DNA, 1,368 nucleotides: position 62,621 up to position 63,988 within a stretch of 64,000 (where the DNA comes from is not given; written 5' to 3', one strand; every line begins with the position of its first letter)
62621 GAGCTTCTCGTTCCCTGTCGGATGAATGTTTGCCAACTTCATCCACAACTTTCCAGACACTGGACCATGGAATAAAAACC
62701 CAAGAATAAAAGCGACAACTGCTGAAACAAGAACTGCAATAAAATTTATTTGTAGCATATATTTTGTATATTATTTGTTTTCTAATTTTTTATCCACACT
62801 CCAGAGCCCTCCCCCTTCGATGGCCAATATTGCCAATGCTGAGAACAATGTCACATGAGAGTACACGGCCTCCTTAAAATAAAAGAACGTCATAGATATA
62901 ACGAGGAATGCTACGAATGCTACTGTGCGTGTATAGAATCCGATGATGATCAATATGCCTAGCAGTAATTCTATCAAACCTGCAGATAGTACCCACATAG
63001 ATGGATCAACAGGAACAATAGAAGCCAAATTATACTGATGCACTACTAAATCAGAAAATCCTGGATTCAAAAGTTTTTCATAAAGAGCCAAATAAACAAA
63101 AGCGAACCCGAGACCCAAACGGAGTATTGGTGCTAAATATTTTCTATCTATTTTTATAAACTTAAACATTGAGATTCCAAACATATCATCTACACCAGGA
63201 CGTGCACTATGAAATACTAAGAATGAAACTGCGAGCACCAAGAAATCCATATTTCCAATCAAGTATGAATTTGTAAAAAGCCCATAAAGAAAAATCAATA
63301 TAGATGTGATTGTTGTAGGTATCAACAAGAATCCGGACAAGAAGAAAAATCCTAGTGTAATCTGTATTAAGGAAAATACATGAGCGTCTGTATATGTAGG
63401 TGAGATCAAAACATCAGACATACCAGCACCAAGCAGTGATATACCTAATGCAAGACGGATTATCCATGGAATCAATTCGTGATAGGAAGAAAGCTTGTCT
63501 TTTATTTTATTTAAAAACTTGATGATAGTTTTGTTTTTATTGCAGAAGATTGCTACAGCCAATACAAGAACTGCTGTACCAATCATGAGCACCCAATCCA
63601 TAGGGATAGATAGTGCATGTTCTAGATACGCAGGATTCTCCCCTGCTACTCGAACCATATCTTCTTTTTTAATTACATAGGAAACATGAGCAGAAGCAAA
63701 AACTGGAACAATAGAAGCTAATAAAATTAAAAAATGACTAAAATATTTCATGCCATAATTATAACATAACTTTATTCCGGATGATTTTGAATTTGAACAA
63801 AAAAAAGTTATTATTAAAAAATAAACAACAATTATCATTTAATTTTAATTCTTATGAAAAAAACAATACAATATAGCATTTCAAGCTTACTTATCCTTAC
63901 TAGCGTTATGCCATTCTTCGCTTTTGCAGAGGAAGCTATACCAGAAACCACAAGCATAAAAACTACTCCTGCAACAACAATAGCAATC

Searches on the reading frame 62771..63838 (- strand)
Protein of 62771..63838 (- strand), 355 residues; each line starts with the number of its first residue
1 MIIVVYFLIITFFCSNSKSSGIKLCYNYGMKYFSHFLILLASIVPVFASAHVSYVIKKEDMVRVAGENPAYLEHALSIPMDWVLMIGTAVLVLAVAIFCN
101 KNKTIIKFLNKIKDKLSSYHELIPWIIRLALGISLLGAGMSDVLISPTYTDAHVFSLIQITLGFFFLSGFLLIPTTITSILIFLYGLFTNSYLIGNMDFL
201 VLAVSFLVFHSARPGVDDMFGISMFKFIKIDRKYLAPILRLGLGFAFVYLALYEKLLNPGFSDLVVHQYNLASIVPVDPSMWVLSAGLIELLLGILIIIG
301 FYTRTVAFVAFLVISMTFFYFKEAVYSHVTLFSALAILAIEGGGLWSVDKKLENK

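Call 52: find_encoding_contigs(protein=window:62771-63838:-, flank=10000, max_places=2)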
Protein window:62771-63838:- (355 aa): 2 contigs read that carry it; 2 places shown.
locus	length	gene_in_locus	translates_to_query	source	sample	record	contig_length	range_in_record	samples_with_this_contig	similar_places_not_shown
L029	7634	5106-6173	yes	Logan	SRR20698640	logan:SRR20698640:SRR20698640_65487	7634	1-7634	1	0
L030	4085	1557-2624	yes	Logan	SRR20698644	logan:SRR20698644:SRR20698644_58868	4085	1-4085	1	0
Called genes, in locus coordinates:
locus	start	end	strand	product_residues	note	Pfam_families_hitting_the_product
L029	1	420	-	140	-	?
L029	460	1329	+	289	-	PF00753:Lactamase_B, PF12706:Lactamase_B_2 (faint)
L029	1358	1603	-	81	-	PF00830:Ribosomal_L28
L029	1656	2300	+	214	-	PF02163:Peptidase_M50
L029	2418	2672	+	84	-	PF01649:Ribosomal_S20p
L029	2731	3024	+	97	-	PF00085:Thioredoxin (weak), PF13728:TraF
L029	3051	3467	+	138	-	-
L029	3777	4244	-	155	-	-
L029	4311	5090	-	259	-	-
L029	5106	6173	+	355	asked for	PF07681:DoxX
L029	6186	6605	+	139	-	PF08570:DUF1761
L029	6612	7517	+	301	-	-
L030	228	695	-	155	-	-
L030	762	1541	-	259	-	-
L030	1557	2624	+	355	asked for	PF07681:DoxX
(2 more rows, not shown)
